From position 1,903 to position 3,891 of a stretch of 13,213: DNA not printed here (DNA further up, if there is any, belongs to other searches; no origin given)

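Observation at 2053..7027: Convergent pair of diverged Tes/GDGT-MAS-like radical-SAM paralogs bracketing a small membrane protein and an AbrB-like ORF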

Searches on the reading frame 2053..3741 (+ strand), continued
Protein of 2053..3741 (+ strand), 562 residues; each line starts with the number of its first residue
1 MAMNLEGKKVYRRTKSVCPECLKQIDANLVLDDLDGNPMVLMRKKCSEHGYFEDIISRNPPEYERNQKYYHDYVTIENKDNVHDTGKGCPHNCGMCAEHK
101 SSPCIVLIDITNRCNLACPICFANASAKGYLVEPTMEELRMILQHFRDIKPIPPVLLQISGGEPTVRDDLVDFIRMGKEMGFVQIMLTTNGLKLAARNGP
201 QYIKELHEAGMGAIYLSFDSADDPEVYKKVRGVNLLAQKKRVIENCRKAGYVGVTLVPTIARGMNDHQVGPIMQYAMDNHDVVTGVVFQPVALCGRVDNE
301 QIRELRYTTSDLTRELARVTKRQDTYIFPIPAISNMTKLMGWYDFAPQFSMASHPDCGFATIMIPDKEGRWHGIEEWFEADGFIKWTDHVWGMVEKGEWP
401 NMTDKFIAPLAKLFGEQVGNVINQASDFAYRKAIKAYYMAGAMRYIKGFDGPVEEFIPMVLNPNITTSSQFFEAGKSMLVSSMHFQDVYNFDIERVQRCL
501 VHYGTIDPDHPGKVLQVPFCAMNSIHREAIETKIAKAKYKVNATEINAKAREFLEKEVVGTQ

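Call 43: list_cluster_members(proteins=[P0001, P0006, P0009, P0012, P0014, P0038, P0056, P0100, P0013, P0121])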
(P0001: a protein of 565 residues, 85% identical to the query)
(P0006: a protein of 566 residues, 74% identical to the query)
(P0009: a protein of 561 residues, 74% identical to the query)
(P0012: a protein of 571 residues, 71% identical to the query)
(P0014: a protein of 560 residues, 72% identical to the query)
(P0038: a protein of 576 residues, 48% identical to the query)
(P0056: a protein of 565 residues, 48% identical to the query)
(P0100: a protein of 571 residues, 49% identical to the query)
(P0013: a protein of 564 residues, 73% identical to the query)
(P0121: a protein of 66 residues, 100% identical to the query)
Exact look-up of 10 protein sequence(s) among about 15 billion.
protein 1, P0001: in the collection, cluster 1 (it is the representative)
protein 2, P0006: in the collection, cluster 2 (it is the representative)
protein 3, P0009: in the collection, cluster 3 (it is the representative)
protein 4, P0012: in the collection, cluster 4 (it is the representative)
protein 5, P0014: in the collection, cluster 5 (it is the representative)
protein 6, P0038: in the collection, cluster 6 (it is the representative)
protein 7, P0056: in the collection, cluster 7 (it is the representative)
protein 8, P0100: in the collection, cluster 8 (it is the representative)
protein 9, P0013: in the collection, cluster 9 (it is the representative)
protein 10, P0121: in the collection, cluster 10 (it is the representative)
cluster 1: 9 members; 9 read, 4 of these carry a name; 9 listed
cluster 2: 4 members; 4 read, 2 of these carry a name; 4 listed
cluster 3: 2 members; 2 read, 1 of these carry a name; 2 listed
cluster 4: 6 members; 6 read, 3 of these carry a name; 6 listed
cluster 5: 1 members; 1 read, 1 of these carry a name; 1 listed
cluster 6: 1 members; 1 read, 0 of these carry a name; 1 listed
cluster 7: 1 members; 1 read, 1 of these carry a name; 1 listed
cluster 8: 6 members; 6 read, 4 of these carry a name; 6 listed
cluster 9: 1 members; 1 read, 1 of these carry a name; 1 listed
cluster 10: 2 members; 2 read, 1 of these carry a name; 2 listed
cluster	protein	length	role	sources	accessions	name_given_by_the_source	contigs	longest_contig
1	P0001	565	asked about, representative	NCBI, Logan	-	-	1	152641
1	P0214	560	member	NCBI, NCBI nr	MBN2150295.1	MAG: radical SAM protein [Candidatus Lokiarchaeota archaeon] | radical SAM protein [Candidatus Lokiarchaeota archaeon]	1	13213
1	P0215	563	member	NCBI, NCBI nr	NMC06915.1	MAG: radical SAM protein [Candidatus Lokiarchaeota archaeon] | radical SAM protein [Candidatus Lokiarchaeota archaeon]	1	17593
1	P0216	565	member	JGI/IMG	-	uncharacterized radical SAM superfamily Fe-S cluster-containing enzyme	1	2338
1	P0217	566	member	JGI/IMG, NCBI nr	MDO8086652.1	radical SAM protein [Candidatus Sigynarchaeum springense]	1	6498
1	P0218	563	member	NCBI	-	-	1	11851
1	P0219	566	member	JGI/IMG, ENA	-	-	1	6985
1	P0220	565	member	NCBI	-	-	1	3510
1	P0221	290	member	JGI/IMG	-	-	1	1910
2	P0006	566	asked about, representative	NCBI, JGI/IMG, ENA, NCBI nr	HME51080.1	MAG TPA: radical SAM protein [Candidatus Lokiarchaeia archaeon] | radical SAM protein [Candidatus Lokiarchaeia archaeon]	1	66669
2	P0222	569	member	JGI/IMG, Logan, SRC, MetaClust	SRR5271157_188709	\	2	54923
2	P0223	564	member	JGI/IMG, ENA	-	-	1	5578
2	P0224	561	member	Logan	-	-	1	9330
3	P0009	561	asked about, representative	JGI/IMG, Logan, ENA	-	-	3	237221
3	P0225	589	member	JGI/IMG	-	hypothetical protein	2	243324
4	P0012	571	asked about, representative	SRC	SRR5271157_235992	-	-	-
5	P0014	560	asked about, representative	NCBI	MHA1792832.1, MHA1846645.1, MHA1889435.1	MAG: radical SAM protein [Promethearchaeota archaeon]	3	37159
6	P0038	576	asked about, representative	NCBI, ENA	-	-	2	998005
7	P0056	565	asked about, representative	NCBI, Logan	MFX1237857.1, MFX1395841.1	MAG: radical SAM protein [Promethearchaeota archaeon]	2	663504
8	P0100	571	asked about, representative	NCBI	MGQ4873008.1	MAG: radical SAM protein [Promethearchaeia archaeon]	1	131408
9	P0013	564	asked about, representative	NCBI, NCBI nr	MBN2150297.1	MAG: radical SAM protein [Candidatus Lokiarchaeota archaeon] | radical SAM protein [Candidatus Lokiarchaeota archaeon]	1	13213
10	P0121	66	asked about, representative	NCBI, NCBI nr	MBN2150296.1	MAG: hypothetical protein JW839_02505 [Candidatus Lokiarchaeota archaeon] | hypothetical protein [Candidatus Lokiarchaeota archaeon]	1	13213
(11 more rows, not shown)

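Call 48: find_encoding_contigs(protein=P0001, flank=10000, max_places=3)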
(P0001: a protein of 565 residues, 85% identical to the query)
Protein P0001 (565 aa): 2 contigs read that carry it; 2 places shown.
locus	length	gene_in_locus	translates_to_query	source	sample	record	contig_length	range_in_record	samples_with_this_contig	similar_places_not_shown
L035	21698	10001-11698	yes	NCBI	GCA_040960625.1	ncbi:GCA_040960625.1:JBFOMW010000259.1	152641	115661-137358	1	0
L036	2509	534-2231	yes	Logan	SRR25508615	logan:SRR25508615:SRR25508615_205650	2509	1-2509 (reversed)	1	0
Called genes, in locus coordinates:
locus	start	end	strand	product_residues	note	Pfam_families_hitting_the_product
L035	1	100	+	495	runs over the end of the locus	PF00082:Peptidase_S8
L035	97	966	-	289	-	-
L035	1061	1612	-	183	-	PF00025:Arf, PF00071:Ras, PF08477:Roc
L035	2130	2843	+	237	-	-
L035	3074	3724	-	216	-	PF13489:Methyltransf_23, PF13847:Methyltransf_31, PF08241:Methyltransf_11, PF08242:Methyltransf_12, PF13649:Methyltransf_25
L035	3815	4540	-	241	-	-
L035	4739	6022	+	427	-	-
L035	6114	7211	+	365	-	PF01208:URO-D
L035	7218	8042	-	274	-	-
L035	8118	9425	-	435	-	PF09861:Lar_N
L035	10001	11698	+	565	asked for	PF23545:Zn_ribbon_HMPTM, PF04055:Radical_SAM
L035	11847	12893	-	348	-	PF08240:ADH_N, PF00107:ADH_zinc_N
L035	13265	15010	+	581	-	-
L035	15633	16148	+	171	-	-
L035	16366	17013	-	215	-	PF00406:ADK, PF13207:AAA_17, PF13238:AAA_18 (weak), PF05191:ADK_lid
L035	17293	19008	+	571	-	PF23545:Zn_ribbon_HMPTM, PF04055:Radical_SAM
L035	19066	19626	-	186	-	-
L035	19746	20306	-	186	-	-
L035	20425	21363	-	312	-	-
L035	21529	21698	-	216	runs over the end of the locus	PF04157:EAP30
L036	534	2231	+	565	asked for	PF23545:Zn_ribbon_HMPTM, PF04055:Radical_SAM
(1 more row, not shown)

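Call 66: search_protein_families(library=ncbifam, proteins=[P0038, P0056, P0100, P0007, P0019, P0023, P0001, P0008, L006:10001-11668:+], max_evalue=1e-60)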
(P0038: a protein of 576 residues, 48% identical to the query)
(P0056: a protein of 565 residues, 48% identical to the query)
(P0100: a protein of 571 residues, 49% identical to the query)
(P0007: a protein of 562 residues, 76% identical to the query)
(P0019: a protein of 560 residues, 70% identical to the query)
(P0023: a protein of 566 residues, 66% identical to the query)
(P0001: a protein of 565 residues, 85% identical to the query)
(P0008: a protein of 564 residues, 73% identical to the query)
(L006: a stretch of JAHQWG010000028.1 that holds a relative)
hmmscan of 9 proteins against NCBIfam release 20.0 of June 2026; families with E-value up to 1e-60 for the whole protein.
P0038 (576 aa): 3 families
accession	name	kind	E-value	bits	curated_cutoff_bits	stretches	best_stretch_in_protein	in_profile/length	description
NF045702.1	rSAM_GDGT_ether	equivalog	6.5e-137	457.1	450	1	19-406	2-375/486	tetraether lipid synthase Tes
NF045646.2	rSAM_Se_TrsS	equivalog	9.8e-97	324.3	490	1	18-540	2-431/441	radical SAM (seleno)protein TrsS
NF045703.1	rSAM_Tes_intein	exception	1.4e-75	254.9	1700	0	132-437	611-907/1040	tetraether lipid synthase Tes, intein-containing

P0056 (565 aa): 3 families
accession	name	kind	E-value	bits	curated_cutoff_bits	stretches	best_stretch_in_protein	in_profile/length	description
NF045702.1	rSAM_GDGT_ether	equivalog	2.4e-131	438.7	450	1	10-399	2-377/486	tetraether lipid synthase Tes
NF045646.2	rSAM_Se_TrsS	equivalog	9.6e-98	327.6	490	1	9-325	2-300/441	radical SAM (seleno)protein TrsS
NF045703.1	rSAM_Tes_intein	exception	3.1e-70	237.2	1700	0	123-390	611-874/1040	tetraether lipid synthase Tes, intein-containing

P0100 (571 aa): 3 families
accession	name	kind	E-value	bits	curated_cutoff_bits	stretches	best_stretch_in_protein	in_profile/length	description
NF045702.1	rSAM_GDGT_ether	equivalog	3.7e-127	424.9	450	1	8-404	1-377/486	tetraether lipid synthase Tes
NF045646.2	rSAM_Se_TrsS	equivalog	5.8e-93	311.8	490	1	8-330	2-300/441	radical SAM (seleno)protein TrsS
NF045703.1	rSAM_Tes_intein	exception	3.2e-63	213.9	1700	0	122-536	611-980/1040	tetraether lipid synthase Tes, intein-containing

P0007 (562 aa): 3 families
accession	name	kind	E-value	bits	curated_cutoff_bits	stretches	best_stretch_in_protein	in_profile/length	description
NF045702.1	rSAM_GDGT_ether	equivalog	3.5e-133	444.8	450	1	13-539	2-485/486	tetraether lipid synthase Tes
NF045646.2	rSAM_Se_TrsS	equivalog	6.6e-99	331.4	490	1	12-322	2-296/441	radical SAM (seleno)protein TrsS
NF045703.1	rSAM_Tes_intein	exception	3.1e-76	257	1700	0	122-528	611-981/1040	tetraether lipid synthase Tes, intein-containing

P0019 (560 aa): 3 families
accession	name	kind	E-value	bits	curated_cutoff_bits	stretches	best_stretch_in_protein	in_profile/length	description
NF045702.1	rSAM_GDGT_ether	equivalog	3.2e-132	441.6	450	1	12-406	1-384/486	tetraether lipid synthase Tes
NF045646.2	rSAM_Se_TrsS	equivalog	2.9e-97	326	490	1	12-318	2-294/441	radical SAM (seleno)protein TrsS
NF045703.1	rSAM_Tes_intein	exception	1.4e-76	258.2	1700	0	120-526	611-981/1040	tetraether lipid synthase Tes, intein-containing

P0023 (566 aa): 3 families
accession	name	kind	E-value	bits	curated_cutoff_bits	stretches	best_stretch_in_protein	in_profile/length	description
NF045702.1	rSAM_GDGT_ether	equivalog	1.4e-131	439.4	450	1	12-403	2-382/486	tetraether lipid synthase Tes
NF045646.2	rSAM_Se_TrsS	equivalog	9.1e-98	327.7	490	1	11-331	2-309/441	radical SAM (seleno)protein TrsS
NF045703.1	rSAM_Tes_intein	exception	1.4e-77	261.5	1700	0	119-398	611-882/1040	tetraether lipid synthase Tes, intein-containing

P0001 (565 aa): 3 families
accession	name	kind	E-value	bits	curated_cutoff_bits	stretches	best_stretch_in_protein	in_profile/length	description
NF045702.1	rSAM_GDGT_ether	equivalog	3.9e-129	431.4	450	1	13-538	1-484/486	tetraether lipid synthase Tes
NF045646.2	rSAM_Se_TrsS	equivalog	1.5e-100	336.9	490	1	13-323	2-296/441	radical SAM (seleno)protein TrsS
NF045703.1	rSAM_Tes_intein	exception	1.2e-70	238.6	1700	0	123-528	611-981/1040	tetraether lipid synthase Tes, intein-containing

P0008 (564 aa): 3 families
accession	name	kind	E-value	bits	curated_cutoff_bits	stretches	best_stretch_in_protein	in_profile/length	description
NF045702.1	rSAM_GDGT_ether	equivalog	7.7e-134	446.9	450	1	14-538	2-484/486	tetraether lipid synthase Tes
NF045646.2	rSAM_Se_TrsS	equivalog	3.4e-98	329.1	490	1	13-321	2-296/441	radical SAM (seleno)protein TrsS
NF045703.1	rSAM_Tes_intein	exception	2.1e-76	257.6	1700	0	121-529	611-982/1040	tetraether lipid synthase Tes, intein-containing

L006:10001-11668:+ (556 aa): 3 families
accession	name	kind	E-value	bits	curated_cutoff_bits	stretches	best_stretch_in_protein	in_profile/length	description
NF045702.1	rSAM_GDGT_ether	equivalog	3.7e-143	477.7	450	1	7-531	2-484/486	tetraether lipid synthase Tes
NF045646.2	rSAM_Se_TrsS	equivalog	9.2e-94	314.5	490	1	6-324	2-305/441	radical SAM (seleno)protein TrsS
NF045703.1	rSAM_Tes_intein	exception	6.4e-84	282.5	1700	1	125-527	621-990/1040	tetraether lipid synthase Tes, intein-containing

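Call 75: predict_structure(alignment_id=A2)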
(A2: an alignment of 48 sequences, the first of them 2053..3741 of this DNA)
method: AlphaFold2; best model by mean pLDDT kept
length: 562 residues; sequences in the alignment: 48
mean_pLDDT: 80.5   pTM: 0.84
mean pLDDT of the five models: 80.5, 80.0, 76.3, 75.9, 75.7
residues with pLDDT >= 90: 168; 70-90: 278; 50-70: 86; < 50: 30
segments of 3 or more residues with pLDDT < 50: 119-124, 405-424
pLDDT, mean of each block of 10 residues (from residue 1): 75 90 92 91 93 91 89 70 58 64 85 60 56 91 92 88 73 96 89 90 96 85 65 79 96 90 86 92 90 67 85 91 83 84 73 79 87 86 90 87 50 40 60 87 82 68 72 76 83 84 89 87 84 79 72 79 45
secondary structure, 60 per line:
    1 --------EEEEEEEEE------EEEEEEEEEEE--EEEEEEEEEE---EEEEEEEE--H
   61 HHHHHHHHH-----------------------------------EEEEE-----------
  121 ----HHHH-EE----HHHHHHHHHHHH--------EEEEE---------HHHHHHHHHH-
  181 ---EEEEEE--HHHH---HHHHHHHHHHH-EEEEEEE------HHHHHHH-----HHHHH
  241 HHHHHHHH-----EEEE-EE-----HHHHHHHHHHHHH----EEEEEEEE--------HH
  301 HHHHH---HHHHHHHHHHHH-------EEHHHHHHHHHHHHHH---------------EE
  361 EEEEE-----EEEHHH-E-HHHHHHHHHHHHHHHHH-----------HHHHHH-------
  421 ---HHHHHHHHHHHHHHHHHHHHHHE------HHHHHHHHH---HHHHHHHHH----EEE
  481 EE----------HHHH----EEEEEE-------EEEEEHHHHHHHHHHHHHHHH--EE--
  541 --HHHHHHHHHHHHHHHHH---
elements in order: E9-17 E24-34 E37-46 E50-57 H60-69 E105-109 H125-128 H136-147 E156-160 H170-179 E184-189 H192-195 H199-209 E211-217 H224-230 H236-248 E254-257 H266-278 E283-290 H299-305 H309-320 H330-343 E359-365 E371-373 H380-396 H408-413 H424-445 H453-461 H465-473 E478-482 H493-496 E501-506 E514-518 H519-534 H543-559

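Call 77: fold_search(model_id=the predicted structure, library=pdb)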
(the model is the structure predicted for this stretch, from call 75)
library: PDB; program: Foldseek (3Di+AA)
matches with E <= 10: 1537; with E <= 0.001: 59
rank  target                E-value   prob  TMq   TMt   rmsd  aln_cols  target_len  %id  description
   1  7tol                  1.2e-47  1.00  0.78  0.88   3.9       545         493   33  X-ray crystal structure of glycerol dibiphytanyl glycerol tetraether - macrocyclic archaeol synthase (GDGT-MAS) from Met (released 2022-08-31)
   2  7tom                  1.5e-47  1.00  0.78  0.88   3.0       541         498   33  X-ray crystal structure of glycerol dibiphytanyl glycerol tetraether - macrocyclic archaeol synthase (GDGT-MAS) from Met (released 2022-08-31)
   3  1tv7_B                2.5e-09  1.00  0.31  0.52   4.0       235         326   23  Structure of the S-adenosylmethionine dependent Enzyme MoaA (released 2004-08-31)
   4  2fb2_A                2.7e-09  1.00  0.30  0.50   3.6       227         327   24  Structure of the MoaA Arg17/266/268/Ala triple mutant (released 2006-05-09)
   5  5vsl_A                1.4e-06  1.00  0.31  0.61   4.1       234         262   18  Crystal structure of viperin with bound [4Fe-4S] cluster and S-adenosylhomocysteine (SAH) (released 2017-06-14)
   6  8ai4_A                6.7e-06  1.00  0.26  0.44   4.8       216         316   20  Crystal structure of radical SAM epimerase EpeE C223A mutant from Bacillus subtilis with [4Fe-4S] clusters, S-adenosyl (released 2024-01-10)
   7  9dfw_C                6.7e-06  1.00  0.30  0.55  10.2       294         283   14  X-ray crystal structure of an engineered Viperin-like enzyme from T. virens with bound CTP and SAM (released 2025-02-12)
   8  8ai2_B                9.0e-06  1.00  0.27  0.44   4.7       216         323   19  Crystal structure of radical SAM epimerase EpeE from Bacillus subtilis with [4Fe-4S] clusters, S-adenosyl-L-homocystei (released 2024-01-10)
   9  8ai4_B                9.0e-06  1.00  0.26  0.43   4.7       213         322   19  Crystal structure of radical SAM epimerase EpeE C223A mutant from Bacillus subtilis with [4Fe-4S] clusters, S-adenosyl (released 2024-01-10)
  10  9dgw_A                1.0e-05  1.00  0.30  0.55   4.6       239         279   16  X-ray crystal structure of the Viperin-like enzyme from T. virens with bound CTP and SAM (released 2025-02-12)
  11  9dfw_A                1.1e-05  1.00  0.29  0.54   4.8       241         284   13  X-ray crystal structure of an engineered Viperin-like enzyme from T. virens with bound CTP and SAM (released 2025-02-12)
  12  9dgw_B                1.1e-05  1.00  0.30  0.56   4.6       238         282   17  X-ray crystal structure of the Viperin-like enzyme from T. virens with bound CTP and SAM (released 2025-02-12)
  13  8ai6_B                1.2e-05  1.00  0.27  0.43   5.3       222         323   20  Crystal structure of radical SAM epimerase EpeE D210A mutant from Bacillus subtilis with [4Fe-4S] clusters, S-adenosyl (released 2024-01-10)
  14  8vdw_A                1.3e-05  1.00  0.30  0.48   7.2       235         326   15  X-Ray Crystal Structure of the biotin synthase from V. parvula (released 2024-01-24)
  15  8ai1_A                1.3e-05  1.00  0.27  0.44   4.7       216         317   19  Crystal structure of radical SAM epimerase EpeE from Bacillus subtilis with [4Fe-4S] clusters and S-adenosyl-L-homocys (released 2024-01-10)
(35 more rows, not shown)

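Call 85: find_encoding_contigs(protein=P0009, flank=10000, max_places=2)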
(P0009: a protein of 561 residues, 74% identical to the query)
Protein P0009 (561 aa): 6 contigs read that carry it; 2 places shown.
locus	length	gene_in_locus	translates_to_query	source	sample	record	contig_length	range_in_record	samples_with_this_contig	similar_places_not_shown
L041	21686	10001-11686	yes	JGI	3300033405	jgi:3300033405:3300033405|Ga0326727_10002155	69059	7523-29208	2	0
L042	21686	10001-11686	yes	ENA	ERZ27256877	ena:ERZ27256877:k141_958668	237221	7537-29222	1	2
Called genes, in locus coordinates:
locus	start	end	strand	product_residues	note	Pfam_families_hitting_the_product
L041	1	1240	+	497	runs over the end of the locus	PF00082:Peptidase_S8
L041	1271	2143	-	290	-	-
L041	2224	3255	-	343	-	PF03747:ADP_ribosyl_GH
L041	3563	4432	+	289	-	-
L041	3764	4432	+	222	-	-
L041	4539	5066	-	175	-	PF00025:Arf, PF00071:Ras, PF01926:MMR_HSR1 (faint), PF08477:Roc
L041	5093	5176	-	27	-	-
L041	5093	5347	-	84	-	-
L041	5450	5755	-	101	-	PF07883:Cupin_2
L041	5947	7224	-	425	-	PF09861:Lar_N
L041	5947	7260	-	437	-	PF09861:Lar_N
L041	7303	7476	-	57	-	-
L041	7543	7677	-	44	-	-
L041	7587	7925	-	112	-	-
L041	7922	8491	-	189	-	PF00583:Acetyltransf_1 (weak), PF13508:Acetyltransf_7 (weak), PF13673:Acetyltransf_10 (weak)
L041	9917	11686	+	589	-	PF23545:Zn_ribbon_HMPTM, PF04055:Radical_SAM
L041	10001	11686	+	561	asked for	PF23545:Zn_ribbon_HMPTM, PF04055:Radical_SAM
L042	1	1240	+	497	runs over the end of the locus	PF00082:Peptidase_S8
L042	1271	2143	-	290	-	-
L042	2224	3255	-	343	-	PF03747:ADP_ribosyl_GH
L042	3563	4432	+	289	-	-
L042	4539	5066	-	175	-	PF00025:Arf, PF00071:Ras, PF01926:MMR_HSR1 (faint), PF08477:Roc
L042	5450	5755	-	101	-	PF07883:Cupin_2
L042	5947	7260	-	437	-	PF09861:Lar_N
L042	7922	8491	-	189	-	PF00583:Acetyltransf_1 (weak), PF13508:Acetyltransf_7 (weak), PF13673:Acetyltransf_10 (weak)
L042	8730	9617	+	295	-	PF01555:N6_N4_Mtase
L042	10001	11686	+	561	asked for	PF23545:Zn_ribbon_HMPTM, PF04055:Radical_SAM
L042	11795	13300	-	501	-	-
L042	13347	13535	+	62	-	-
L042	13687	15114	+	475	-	PF13393:tRNA-synt_His, PF00587:tRNA-synt_2b, PF03129:HGTP_anticodon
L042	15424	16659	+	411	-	-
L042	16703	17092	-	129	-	-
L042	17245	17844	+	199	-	PF00475:IGPD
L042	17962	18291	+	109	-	-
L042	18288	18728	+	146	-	-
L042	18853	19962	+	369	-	PF00155:Aminotran_1_2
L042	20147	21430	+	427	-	PF02770:Acyl-CoA_dh_M, PF00441:Acyl-CoA_dh_1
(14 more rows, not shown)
